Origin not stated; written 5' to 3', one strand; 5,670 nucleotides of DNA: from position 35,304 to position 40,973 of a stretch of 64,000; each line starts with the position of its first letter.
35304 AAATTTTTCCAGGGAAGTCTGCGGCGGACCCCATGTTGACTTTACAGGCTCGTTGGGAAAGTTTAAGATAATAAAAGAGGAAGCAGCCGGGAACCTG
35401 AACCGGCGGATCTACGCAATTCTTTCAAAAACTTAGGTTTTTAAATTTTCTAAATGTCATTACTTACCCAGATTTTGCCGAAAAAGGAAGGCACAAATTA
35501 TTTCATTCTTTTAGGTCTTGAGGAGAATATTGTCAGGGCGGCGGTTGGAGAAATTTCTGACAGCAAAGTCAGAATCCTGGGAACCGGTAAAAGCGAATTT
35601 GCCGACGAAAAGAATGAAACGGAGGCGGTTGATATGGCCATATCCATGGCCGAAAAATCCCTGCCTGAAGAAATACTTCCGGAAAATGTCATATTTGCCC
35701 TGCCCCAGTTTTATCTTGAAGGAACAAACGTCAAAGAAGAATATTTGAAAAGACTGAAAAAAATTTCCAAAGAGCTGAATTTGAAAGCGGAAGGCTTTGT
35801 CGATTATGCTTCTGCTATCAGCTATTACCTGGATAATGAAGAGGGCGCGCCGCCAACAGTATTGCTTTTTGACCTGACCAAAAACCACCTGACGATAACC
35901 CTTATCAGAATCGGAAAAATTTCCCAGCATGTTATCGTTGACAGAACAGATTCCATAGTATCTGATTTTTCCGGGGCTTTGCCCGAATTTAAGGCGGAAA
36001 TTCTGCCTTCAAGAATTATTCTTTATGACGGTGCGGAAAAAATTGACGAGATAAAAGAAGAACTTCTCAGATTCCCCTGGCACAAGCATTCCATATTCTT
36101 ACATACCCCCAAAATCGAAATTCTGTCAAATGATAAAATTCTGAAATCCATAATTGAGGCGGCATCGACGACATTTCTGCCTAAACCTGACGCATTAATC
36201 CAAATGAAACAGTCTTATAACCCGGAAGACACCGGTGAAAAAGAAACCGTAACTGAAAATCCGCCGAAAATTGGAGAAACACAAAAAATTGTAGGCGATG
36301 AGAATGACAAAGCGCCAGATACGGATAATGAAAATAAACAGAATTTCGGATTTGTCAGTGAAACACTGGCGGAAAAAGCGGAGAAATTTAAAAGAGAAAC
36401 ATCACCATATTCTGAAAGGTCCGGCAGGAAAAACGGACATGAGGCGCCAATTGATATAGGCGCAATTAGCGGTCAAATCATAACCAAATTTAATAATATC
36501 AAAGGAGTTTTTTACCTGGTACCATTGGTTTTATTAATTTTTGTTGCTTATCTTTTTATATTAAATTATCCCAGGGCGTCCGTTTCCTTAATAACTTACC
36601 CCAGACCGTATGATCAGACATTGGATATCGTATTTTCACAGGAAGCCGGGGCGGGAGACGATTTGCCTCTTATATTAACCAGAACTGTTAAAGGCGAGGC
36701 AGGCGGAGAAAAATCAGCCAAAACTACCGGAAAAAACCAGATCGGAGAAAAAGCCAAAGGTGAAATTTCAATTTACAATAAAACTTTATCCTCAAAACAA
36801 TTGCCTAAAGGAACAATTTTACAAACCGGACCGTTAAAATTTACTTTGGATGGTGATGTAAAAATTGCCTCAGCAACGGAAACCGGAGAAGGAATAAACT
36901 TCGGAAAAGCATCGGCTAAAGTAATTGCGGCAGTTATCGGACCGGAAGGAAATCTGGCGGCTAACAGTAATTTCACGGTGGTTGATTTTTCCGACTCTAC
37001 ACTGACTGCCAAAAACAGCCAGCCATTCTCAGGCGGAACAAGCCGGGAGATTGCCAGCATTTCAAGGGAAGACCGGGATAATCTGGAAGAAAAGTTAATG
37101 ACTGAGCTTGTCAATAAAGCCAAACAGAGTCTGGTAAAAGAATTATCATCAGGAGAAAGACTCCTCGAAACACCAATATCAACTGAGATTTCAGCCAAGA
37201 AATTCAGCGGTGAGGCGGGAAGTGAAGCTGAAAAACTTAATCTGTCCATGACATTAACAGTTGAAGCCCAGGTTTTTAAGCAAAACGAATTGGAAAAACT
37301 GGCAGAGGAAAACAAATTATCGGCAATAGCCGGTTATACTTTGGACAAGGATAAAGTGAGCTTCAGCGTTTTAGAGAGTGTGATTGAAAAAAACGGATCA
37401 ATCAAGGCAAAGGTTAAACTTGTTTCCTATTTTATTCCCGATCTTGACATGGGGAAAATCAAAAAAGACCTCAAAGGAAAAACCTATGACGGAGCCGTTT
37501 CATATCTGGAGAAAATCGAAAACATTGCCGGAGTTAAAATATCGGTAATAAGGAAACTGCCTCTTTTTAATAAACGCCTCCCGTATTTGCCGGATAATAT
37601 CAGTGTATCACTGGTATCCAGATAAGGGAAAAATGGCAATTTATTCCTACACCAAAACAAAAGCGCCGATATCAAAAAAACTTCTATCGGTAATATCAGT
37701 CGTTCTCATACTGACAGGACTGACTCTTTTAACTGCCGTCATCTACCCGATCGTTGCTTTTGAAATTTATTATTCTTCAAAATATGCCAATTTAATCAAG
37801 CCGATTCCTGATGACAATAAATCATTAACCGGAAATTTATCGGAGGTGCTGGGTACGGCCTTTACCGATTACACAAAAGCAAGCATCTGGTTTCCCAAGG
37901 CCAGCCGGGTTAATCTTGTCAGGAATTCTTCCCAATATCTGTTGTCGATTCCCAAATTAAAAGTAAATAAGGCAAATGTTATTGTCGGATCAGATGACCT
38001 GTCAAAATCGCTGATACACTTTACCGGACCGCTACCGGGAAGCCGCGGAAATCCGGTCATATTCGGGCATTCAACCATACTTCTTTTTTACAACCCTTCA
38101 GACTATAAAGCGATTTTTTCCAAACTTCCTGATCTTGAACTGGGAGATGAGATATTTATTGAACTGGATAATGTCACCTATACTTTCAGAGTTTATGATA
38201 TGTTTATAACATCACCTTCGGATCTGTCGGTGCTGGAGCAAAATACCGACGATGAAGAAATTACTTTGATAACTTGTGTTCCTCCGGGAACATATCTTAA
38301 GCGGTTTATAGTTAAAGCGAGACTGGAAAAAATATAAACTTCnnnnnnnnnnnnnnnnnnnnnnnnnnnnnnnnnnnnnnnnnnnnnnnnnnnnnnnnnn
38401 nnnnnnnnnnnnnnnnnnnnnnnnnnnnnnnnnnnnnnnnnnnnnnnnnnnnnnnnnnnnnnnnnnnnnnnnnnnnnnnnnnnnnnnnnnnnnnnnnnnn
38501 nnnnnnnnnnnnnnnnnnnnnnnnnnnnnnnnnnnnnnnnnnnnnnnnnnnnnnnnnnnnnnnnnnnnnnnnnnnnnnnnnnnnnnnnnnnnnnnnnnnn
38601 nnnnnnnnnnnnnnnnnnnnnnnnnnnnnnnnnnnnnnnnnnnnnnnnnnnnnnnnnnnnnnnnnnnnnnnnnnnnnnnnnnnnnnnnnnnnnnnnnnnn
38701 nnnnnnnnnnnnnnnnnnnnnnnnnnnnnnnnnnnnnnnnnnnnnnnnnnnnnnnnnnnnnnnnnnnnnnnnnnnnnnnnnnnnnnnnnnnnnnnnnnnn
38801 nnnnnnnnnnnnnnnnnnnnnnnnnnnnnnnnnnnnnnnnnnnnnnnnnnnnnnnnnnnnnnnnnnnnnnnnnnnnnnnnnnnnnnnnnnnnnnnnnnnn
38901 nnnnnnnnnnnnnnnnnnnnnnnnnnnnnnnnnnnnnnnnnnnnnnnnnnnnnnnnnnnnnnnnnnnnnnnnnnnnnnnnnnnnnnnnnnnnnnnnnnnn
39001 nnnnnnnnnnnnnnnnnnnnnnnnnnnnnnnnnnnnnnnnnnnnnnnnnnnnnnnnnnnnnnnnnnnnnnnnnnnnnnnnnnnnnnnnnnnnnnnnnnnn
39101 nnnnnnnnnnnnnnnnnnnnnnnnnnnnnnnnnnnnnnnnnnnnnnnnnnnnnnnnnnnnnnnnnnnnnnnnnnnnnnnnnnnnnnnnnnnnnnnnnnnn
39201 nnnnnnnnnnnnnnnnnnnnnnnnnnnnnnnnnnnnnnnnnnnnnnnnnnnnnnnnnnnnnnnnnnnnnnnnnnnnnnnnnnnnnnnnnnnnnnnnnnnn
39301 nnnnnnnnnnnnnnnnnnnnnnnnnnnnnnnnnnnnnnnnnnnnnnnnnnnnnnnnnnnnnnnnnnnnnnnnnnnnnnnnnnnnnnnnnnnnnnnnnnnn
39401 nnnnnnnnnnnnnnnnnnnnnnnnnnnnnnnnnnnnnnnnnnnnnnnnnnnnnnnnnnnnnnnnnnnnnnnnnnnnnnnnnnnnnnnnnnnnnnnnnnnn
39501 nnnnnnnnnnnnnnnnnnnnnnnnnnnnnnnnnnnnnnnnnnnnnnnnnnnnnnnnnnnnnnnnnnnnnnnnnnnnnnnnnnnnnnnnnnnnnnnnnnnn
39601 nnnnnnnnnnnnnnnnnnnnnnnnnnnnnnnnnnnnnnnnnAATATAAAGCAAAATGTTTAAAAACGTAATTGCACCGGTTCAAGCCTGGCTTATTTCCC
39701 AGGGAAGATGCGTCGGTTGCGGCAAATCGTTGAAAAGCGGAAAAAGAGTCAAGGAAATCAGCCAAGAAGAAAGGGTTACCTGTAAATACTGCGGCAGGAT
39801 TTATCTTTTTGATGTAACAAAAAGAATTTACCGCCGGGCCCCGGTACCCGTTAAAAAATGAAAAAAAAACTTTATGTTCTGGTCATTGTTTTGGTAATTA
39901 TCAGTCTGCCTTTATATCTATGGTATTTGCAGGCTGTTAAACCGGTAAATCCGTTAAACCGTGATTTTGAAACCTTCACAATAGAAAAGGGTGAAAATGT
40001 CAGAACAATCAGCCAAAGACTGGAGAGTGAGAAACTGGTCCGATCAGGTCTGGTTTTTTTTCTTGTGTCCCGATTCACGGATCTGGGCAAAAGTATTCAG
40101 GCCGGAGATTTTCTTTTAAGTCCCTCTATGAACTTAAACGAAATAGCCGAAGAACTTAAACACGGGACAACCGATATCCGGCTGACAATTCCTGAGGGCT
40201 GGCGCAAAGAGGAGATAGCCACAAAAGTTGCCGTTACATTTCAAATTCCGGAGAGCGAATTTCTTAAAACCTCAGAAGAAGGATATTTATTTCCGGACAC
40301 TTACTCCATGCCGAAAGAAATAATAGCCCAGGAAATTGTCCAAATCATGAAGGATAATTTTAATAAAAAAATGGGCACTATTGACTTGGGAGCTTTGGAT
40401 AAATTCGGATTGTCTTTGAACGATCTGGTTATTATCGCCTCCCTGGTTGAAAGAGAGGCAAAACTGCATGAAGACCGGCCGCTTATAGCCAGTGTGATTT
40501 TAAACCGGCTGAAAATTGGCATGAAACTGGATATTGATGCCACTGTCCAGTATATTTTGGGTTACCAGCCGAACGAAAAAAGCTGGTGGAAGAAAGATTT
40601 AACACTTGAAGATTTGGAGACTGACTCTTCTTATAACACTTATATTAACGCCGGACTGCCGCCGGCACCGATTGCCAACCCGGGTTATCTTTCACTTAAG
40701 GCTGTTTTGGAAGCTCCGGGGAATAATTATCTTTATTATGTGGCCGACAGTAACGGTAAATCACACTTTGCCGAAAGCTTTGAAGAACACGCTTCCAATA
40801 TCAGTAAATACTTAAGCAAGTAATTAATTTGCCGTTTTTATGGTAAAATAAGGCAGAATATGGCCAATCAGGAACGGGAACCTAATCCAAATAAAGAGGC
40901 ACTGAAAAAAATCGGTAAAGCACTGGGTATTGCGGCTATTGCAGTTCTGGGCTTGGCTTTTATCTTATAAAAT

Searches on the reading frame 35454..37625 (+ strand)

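Call 3: search_protein_families(library=pfam, proteins=[window:35454-37625:+], max_evalue=0.01)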
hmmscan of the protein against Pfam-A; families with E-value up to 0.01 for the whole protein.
window:35454-37625:+ (723 aa): 1 family
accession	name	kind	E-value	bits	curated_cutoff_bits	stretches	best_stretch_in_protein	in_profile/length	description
PF04865.19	Baseplate_J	-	0.00016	21.5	21.1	1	432-532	21-113/255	Baseplate J-like protein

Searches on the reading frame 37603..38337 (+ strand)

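Call 3: search_protein_families(library=pfam, proteins=[window:37603-38337:+], max_evalue=0.01)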
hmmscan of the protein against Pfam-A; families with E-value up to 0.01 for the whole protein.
window:37603-38337:+ (244 aa): 1 family
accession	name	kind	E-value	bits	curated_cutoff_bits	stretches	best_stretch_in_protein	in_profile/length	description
PF04203.18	Sortase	-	1.1e-23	83.8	26.6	1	114-241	1-124/125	Sortase domain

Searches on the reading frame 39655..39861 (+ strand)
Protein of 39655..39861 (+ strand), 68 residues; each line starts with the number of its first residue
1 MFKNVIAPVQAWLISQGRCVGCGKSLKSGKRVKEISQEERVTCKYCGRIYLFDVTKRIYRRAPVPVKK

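Call 3: search_protein_families(library=pfam, proteins=[window:39655-39861:+], max_evalue=0.01)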
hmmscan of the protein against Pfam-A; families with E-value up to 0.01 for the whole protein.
window:39655-39861:+ (68 aa): 2 families
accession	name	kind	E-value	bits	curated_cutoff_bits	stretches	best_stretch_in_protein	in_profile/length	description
PF06750.18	A24_N_bact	-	0.0042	17.6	23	0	7-34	43-70/84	Bacterial Peptidase A24 N-terminal domain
PF13248.11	Zn_ribbon_3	-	0.0099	15.8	27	0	39-47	15-23/26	zinc-ribbon domain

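Call 4: search_protein_families(library=ncbifam, proteins=[window:39655-39861:+], max_evalue=0.01)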
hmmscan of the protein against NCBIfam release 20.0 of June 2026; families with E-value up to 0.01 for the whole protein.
window:39655-39861:+ (68 aa): 2 families
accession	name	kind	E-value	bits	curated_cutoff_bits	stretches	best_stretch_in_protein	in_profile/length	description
NF047912.1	ECs_2282_CxxC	subfamily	0.0012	18.7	37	1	18-50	4-37/60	ECs_2282 family putative zinc-binding protein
TIGR04104.1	cxxc_20_cxxc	subfamily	0.0065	16.8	45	1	18-58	2-43/93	TIGR04104 family putative zinc finger protein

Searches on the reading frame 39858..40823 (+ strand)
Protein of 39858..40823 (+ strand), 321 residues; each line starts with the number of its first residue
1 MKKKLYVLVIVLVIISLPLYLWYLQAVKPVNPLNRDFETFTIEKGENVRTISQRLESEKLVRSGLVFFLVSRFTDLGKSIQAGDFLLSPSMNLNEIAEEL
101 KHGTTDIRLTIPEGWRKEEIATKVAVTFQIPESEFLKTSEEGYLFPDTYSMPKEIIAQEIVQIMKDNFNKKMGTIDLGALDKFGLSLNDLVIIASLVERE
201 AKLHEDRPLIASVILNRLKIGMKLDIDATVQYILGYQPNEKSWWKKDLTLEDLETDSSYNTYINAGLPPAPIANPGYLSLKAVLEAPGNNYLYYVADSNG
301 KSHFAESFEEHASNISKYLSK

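Call 3: search_protein_families(library=pfam, proteins=[window:39858-40823:+], max_evalue=0.01)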
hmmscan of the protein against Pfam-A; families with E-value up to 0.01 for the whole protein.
window:39858-40823:+ (321 aa): 1 family
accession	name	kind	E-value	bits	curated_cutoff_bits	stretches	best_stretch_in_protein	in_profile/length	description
PF02618.21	YceG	-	3.2e-80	270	32.4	1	40-317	1-275/275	YceG-like family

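Call 4: search_protein_families(library=ncbifam, proteins=[window:39858-40823:+], max_evalue=0.01)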
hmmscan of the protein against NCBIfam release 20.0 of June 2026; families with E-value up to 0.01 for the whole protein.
window:39858-40823:+ (321 aa): 3 families
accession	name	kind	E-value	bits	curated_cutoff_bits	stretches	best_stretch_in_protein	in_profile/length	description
TIGR00247.1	TIGR00247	hypoth_equivalog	9e-71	238.7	103.4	2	135-320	160-342/347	endolytic transglycosylase MltG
NF007619.0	PRK10270.1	equivalog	8.3e-37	127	532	1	1-319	1-331/340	cell division protein YceG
NF010723.1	PRK14125.1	equivalog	0.0043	17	60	0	5-68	3-64/87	cell division suppressor protein YneA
